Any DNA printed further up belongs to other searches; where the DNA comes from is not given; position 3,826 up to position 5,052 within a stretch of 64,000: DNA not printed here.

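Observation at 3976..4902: Orphan proteasome-beta/HslV-like Ntn hydrolase on a low-GC islet, abutting a decayed IS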

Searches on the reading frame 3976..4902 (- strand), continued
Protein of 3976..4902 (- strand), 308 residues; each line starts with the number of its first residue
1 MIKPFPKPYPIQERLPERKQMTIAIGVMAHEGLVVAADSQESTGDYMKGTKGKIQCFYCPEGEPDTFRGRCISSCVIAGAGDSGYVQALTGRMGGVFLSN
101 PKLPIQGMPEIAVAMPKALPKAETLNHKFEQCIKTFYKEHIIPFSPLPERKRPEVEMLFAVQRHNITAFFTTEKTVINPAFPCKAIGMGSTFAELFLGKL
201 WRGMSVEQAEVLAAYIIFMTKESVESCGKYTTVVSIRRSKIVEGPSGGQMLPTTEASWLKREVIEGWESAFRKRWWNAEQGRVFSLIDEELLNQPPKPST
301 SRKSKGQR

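Call 23: fold_search(model_id=the predicted structure, library=pdb)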
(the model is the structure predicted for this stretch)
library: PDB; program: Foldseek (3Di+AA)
matches with E <= 10: 1354; with E <= 0.001: 1156
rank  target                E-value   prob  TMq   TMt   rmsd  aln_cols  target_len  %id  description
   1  9bv3_I                4.8e-11  1.00  0.50  0.60   7.6       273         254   14  M1B Midnolin-Proteasome (released 2025-06-11)
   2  9gbk_B                6.0e-11  1.00  0.45  0.57   8.3       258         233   17  Blm10-20S proteasome complex from pre1-1 (released 2024-09-11)
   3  9bv1_I                9.0e-11  1.00  0.50  0.58   8.1       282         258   14  M2A Midnolin-Proteasome (translocating) (released 2025-06-11)
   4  6e5b_P                1.1e-10  1.00  0.48  0.59   8.3       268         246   13  Human Immunoproteasome 20S particle in complex with compound 1 (released 2019-09-11)
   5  6e5b_B                1.3e-10  1.00  0.47  0.58   8.5       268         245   14  Human Immunoproteasome 20S particle in complex with compound 1 (released 2019-09-11)
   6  8bzl_B                1.7e-10  1.00  0.46  0.58   8.1       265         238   12  Human 20S Proteasome in complex with peptide activator peptide BLM42 (released 2023-12-27)
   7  8fz5_C                2.0e-10  1.00  0.48  0.58   8.1       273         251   14  The PI31-free Bovine 20S proteasome (released 2023-07-05)
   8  9bui_I                2.3e-10  1.00  0.50  0.59   7.7       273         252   13  M1A Midnolin-Proteasome (with Ubl) (released 2025-06-11)
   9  8ud9_C                2.4e-10  1.00  0.47  0.58   8.5       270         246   14  Structure of human constitutive 20S proteasome complexed with the inhibitor TDI-8304 (released 2023-12-20)
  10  9bv2_I                2.7e-10  1.00  0.49  0.59   7.9       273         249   14  M2B Midnolin-Proteasome (translocating) (released 2025-06-11)
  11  8rvl_B                3.2e-10  1.00  0.46  0.56   8.1       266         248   19  Proteasomal late precursor complex from pre1-1 (released 2024-09-11)
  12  9hmn_C                3.6e-10  1.00  0.49  0.59   8.0       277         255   13  CryoEM structure of human 20S proteasome in complex with proteasome inhibitor Salinosporamid A (released 2025-03-05)
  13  9d4c_B                3.6e-10  1.00  0.44  0.56   8.5       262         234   19  Proteasome core particle assembly intermediate Blm10:alpha-ring purified from Saccharomyces cerevisiae. (released 2025-08-20)
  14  8bzl_P                3.8e-10  1.00  0.45  0.57   8.2       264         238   12  Human 20S Proteasome in complex with peptide activator peptide BLM42 (released 2023-12-27)
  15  7awe_Q                4.0e-10  1.00  0.49  0.59   8.1       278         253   13  HUMAN IMMUNOPROTEASOME 20S PARTICLE IN COMPLEX WITH [(1R)-2-(1-benzofuran-3-yl)-1-{[(1S,2R,4R)-7-oxabicyclo[2.2.1]hept (released 2021-06-09)
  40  5nyj_J                8.9e-10  1.00  0.50  0.64   7.6       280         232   15  Anbu from Hyphomicrobium sp. strain MC1 - SG: C2 (released 2017-05-24)
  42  5nyj_C                9.5e-10  1.00  0.52  0.67   7.2       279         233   15  Anbu from Hyphomicrobium sp. strain MC1 - SG: C2 (released 2017-05-24)
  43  5nyg_E                1.1e-09  1.00  0.53  0.69   6.5       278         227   15  Anbu (Gly-1) mutant from Hyphomicrobium sp. strain MC1 - SG P2(1)2(1)2(1) (released 2017-05-24)
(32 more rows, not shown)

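Call 31: find_related_loci(query=A1, collection=genome_contigs, flank=4000)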
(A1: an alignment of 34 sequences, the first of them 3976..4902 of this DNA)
Query A1 (308 aa) in genome_contigs; peptide patterns used: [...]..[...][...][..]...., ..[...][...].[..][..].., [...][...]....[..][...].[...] (x = any residue, [..] = any of these).
123 stretches matched a pattern; 11 encode a relative of the query (tblastn E <= 1e-3); 11 distinct loci.
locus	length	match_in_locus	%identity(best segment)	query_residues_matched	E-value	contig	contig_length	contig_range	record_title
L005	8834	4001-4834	55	1-291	3e-103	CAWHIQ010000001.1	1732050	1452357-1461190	MAG: uncultured Acidobacteriaceae bacterium isolate MFD01716.bin.1.135 genome assembly, contig: contig_10374, whole geno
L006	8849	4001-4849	55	6-299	2e-103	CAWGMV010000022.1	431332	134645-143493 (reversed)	MAG: uncultured Acidobacteriaceae bacterium isolate MFD09567.bin.1.70 genome assembly, contig: contig_69048, whole genom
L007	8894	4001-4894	43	12-308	4e-75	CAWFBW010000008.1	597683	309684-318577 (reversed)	MAG: uncultured Acidobacteriaceae bacterium isolate MFD00822.bin.2.97 genome assembly, contig: contig_41256, whole genom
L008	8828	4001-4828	30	1-294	4e-38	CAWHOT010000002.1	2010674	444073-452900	MAG: uncultured Acidobacteriaceae bacterium isolate MFD09222.bin.1.228 genome assembly, contig: contig_38187, whole geno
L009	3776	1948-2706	31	2-275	2e-33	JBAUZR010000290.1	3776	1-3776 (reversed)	MAG: Acidobacteriaceae bacterium isolate MFD09294_ilm_asm_bin17 k127_87489, whole genome shotgun sequence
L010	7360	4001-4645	33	2-236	1e-28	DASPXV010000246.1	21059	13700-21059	MAG TPA_asm: Vicinamibacterales bacterium isolate SMAG_U11576 k141_835943, whole genome shotgun sequence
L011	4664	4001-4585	29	16-233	2e-22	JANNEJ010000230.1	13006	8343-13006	MAG: Acidobacteriota bacterium isolate OTE_75_metabat_399 OTE_75_k141_2180280, whole genome shotgun sequence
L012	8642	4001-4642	24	4-247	7e-15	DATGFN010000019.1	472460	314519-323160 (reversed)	MAG TPA_asm: Terriglobia bacterium isolate SMAG_U9729 k141_1842845, whole genome shotgun sequence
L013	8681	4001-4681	25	2-244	7e-15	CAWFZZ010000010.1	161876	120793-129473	MAG: Bryobacterales bacterium isolate MFD09286.bin.1.167 genome assembly, contig: contig_41736, whole genome shotgun seq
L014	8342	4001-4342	31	128-247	1e-13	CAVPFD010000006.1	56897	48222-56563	MAG: uncultured Acidobacteriaceae bacterium isolate MFD10071.bin.2.66 genome assembly, contig: contig_128786, whole geno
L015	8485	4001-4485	27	18-197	7e-6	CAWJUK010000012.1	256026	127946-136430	MAG: uncultured Acidobacteriaceae bacterium isolate MFD09603.bin.3.218 genome assembly, contig: contig_2913, whole genom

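Call 35: find_encoding_contigs(protein=P0015, flank=5000, max_places=6)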
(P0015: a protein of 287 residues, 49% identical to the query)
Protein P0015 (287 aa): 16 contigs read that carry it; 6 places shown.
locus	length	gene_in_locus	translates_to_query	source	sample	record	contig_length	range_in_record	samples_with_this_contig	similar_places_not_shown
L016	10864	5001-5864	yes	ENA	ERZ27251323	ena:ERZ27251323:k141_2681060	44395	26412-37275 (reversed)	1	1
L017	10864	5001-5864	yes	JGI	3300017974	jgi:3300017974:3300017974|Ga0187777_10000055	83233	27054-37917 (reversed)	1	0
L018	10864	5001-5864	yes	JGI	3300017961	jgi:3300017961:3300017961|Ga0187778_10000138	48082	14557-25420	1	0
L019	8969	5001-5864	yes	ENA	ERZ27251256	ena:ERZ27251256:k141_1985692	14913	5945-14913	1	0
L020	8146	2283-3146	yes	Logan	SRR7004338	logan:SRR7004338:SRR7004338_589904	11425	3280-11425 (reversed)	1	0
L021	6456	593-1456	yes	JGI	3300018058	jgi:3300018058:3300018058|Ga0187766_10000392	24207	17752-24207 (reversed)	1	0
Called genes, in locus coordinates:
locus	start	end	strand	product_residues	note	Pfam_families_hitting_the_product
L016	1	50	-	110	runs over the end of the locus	-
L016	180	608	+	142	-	PF00072:Response_reg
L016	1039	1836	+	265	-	-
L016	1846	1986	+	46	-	-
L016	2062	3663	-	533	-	PF13505:OMP_b-brl (weak), PF22352:K319L-like_PKD (faint), PF00691:OmpA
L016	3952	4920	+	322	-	-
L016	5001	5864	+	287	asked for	-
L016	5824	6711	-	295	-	PF12760:Zn_ribbon_IS1595, PF12762:DDE_Tnp_IS1595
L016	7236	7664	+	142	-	PF00691:OmpA, PF05359:DUF748 (faint)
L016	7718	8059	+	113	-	-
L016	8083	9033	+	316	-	-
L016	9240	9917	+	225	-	-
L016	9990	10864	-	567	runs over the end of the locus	PF20142:Scaffold, PF01471:PG_binding_1 (weak), PF03734:YkuD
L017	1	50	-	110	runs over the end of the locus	-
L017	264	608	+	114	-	PF00072:Response_reg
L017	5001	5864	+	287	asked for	-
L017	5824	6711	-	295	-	PF12760:Zn_ribbon_IS1595, PF12762:DDE_Tnp_IS1595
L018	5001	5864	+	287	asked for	-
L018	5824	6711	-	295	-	PF12760:Zn_ribbon_IS1595, PF12762:DDE_Tnp_IS1595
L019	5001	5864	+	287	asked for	-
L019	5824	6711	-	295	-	PF12760:Zn_ribbon_IS1595, PF12762:DDE_Tnp_IS1595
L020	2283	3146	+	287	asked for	-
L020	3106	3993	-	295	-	PF12760:Zn_ribbon_IS1595, PF12762:DDE_Tnp_IS1595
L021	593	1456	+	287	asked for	-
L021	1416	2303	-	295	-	PF12760:Zn_ribbon_IS1595, PF12762:DDE_Tnp_IS1595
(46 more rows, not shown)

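Call 36: find_encoding_contigs(protein=P0024, flank=5000, max_places=3)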
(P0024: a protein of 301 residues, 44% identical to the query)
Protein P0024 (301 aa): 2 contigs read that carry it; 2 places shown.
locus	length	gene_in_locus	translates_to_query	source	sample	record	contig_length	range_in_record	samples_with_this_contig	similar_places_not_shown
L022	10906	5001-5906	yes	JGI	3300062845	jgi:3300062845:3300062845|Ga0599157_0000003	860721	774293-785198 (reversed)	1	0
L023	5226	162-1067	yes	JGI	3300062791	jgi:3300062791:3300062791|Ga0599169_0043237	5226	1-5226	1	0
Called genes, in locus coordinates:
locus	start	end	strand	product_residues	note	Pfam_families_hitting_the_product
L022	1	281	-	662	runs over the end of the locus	PF13623:SurA_N_2, PF13624:SurA_N_3, PF13145:Rotamase_2, PF13616:Rotamase_3, PF00639:Rotamase, PF13145:Rotamase_2 (weak)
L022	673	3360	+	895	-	PF02837:Glyco_hydro_2_N (weak), PF22666:Glyco_hydro_2_N2, PF00703:Glyco_hydro_2, PF17786:Mannosidase_ig, PF17753:Ig_mannosidase (weak), PF18368:Ig_GlcNase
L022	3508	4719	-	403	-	-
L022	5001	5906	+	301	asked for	PF00227:Proteasome (faint)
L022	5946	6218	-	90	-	-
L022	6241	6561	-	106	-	-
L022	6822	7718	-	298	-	PF12760:Zn_ribbon_IS1595, PF12762:DDE_Tnp_IS1595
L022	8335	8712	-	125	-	PF00903:Glyoxalase (weak), PF22677:Ble-like_N (faint)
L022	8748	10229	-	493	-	PF13520:AA_permease_2, PF00324:AA_permease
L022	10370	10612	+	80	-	PF01402:RHH_1 (weak)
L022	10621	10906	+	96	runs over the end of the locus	PF05016:ParE_toxin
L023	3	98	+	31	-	?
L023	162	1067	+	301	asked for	PF00227:Proteasome (faint)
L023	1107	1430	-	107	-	-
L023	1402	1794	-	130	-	-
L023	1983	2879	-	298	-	PF12760:Zn_ribbon_IS1595, PF12762:DDE_Tnp_IS1595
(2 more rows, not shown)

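Call 37: find_encoding_contigs(protein=P0034, flank=5000, max_places=3)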
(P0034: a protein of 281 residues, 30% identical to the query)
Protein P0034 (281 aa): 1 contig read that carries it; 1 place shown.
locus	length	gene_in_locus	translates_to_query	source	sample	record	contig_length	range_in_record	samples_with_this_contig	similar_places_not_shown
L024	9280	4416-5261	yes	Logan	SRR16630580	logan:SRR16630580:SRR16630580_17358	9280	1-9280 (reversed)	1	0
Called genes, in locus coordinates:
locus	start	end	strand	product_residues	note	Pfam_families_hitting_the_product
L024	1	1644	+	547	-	?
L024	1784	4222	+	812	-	PF12704:MacB_PCD, PF02687:FtsX (weak), PF12704:MacB_PCD, PF02687:FtsX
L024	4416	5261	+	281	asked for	-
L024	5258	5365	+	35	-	-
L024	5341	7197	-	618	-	-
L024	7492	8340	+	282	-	-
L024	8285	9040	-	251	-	PF07505:DUF5131, PF17338:GP88 (faint)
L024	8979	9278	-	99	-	?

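Call 42: search_protein_families(library=pfam, proteins=[L010:4890-5753:-, L010:3992-4912:+, L013:4939-5859:-, L013:4007-4921:+, L012:3920-4933:+, L012:5306-6370:+, L012:2971-3807:-, L024:5341-7197:-, L011:3875-4663:+, L011:2193-3854:+], max_evalue=0.01)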
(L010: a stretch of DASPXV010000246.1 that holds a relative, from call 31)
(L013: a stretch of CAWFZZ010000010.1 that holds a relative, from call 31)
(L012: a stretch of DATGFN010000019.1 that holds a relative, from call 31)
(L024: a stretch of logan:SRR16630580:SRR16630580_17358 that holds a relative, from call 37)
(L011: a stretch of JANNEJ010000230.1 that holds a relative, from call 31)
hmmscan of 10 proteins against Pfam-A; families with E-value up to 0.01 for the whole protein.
L010:4890-5753:- (287 aa): 2 families
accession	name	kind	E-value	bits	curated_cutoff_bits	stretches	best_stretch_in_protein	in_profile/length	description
PF03400.19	DDE_Tnp_IS1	-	1.5e-11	45.2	24.1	1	208-246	84-122/131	IS1 transposase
PF13610.12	DDE_Tnp_IS240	-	0.0049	17.4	27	0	101-157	18-75/139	DDE domain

L010:3992-4912:+ (306 aa): 1 family
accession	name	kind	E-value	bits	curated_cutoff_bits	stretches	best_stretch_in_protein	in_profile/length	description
PF00227.31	Proteasome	-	2.4e-08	34.3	22.4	1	25-204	5-175/189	Proteasome subunit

L013:4939-5859:- (306 aa): 1 family
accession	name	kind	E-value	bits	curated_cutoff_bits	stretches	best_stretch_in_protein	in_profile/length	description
PF14024.11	DUF4240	-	0.0066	17.1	27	0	239-289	4-52/129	Protein of unknown function (DUF4240)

L013:4007-4921:+ (304 aa): 1 family
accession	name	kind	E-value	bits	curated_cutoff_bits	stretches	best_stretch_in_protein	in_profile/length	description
PF00227.31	Proteasome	-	6.1e-05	23.2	22.4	0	21-54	5-40/189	Proteasome subunit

L012:3920-4933:+ (337 aa): 0 families

L012:5306-6370:+ (354 aa): 4 families
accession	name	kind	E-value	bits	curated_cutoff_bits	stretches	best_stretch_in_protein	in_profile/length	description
PF00891.24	Methyltransf_2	-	1.9e-51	174.8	22.3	1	125-335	1-210/210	O-methyltransferase domain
PF08100.18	Dimerisation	-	8.5e-20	70.8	25.6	1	24-103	7-92/93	O-methyltransferase dimerisation domain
PF08242.18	Methyltransf_12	-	4.1e-05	24.7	30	1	191-286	1-97/98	Methyltransferase domain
PF13649.12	Methyltransf_25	-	0.00057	21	27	1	191-285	2-97/97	Methyltransferase domain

L012:2971-3807:- (278 aa): 4 families
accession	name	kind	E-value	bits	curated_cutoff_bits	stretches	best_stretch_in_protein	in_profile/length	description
PF03400.19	DDE_Tnp_IS1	-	1.6e-07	32.2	24.1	1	198-240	84-125/131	IS1 transposase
PF13610.12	DDE_Tnp_IS240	-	5.2e-05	23.8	27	1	96-152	19-76/139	DDE domain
PF13384.12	HTH_23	-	0.0058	16.9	24.6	0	9-42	4-37/50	Homeodomain-like domain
PF13936.12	HTH_38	-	0.0085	16.3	27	0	6-41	4-39/44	Helix-turn-helix domain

L024:5341-7197:- (618 aa): 0 families

L011:3875-4663:+ (263 aa): 1 family
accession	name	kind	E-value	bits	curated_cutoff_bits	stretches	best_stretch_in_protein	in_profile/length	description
PF00227.31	Proteasome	-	4.8e-08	33.3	22.4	1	51-218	6-167/189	Proteasome subunit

L011:2193-3854:+ (553 aa): 7 families
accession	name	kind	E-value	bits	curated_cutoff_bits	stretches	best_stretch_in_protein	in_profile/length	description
PF17785.7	PUA_3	-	4.1e-17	62.2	22.6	1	172-232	2-64/64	PUA-like domain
PF10672.15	Methyltrans_SAM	-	1.9e-16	60.6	27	1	263-502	1-245/286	S-adenosylmethionine-dependent methyltransferase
PF03602.21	Cons_hypoth95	-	2.8e-07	30.8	24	1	378-472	40-134/182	Conserved hypothetical protein 95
PF13847.12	Methyltransf_31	-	7.2e-07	29.4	27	1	383-500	7-122/145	Methyltransferase domain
PF05175.20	MTS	-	7.5e-06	26.1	23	1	391-492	43-137/170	Methyltransferase small domain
PF13649.12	Methyltransf_25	-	8.1e-05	23.7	27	1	390-455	8-70/97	Methyltransferase domain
PF09445.16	Methyltransf_15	-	0.0022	18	22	1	382-458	3-80/165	RNA cap guanine-N2 methyltransferase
